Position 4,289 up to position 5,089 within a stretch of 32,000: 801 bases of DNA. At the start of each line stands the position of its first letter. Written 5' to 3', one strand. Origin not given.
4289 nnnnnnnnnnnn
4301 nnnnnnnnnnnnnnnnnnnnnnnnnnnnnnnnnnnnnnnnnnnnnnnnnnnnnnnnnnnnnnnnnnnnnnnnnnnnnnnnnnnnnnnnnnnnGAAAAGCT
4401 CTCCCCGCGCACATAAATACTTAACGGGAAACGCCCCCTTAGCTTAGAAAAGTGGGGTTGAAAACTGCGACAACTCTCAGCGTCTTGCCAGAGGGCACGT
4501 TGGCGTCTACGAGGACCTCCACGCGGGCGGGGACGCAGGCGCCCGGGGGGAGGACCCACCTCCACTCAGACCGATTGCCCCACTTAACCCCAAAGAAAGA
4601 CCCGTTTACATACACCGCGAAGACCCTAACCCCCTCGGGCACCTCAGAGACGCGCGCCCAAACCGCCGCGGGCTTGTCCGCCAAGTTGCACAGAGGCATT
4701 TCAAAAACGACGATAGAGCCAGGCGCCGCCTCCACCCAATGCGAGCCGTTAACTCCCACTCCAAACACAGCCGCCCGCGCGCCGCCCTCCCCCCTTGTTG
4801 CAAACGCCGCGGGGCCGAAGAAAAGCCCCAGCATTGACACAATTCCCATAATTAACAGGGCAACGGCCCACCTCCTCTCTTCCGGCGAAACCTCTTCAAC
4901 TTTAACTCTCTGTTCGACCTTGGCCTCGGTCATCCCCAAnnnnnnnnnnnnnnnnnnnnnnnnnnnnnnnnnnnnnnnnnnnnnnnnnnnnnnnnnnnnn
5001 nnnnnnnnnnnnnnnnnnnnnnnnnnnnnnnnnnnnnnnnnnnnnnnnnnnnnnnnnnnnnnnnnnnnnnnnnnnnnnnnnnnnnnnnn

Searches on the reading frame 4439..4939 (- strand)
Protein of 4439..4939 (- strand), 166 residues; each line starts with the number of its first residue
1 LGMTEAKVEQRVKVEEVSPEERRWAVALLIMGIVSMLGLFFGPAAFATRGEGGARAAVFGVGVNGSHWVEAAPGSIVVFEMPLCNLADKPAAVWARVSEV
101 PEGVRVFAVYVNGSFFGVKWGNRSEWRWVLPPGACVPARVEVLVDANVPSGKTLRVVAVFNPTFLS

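Call 6: search_protein_families(library=pfam, proteins=[window:4439-4939:-], max_evalue=0.01)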
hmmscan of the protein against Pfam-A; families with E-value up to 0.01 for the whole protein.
window:4439-4939:- (166 aa): 0 families

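Call 10: search_protein_families(library=ncbifam, proteins=[window:4439-4939:-], max_evalue=0.1)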
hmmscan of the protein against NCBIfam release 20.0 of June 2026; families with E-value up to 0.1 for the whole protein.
window:4439-4939:- (166 aa): 1 family
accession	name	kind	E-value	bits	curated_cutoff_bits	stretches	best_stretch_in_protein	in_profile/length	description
NF052350.1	CV39L_fam_lectin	equivalog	0.0016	17.6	350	1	56-138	49-134/334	CV39L family lectin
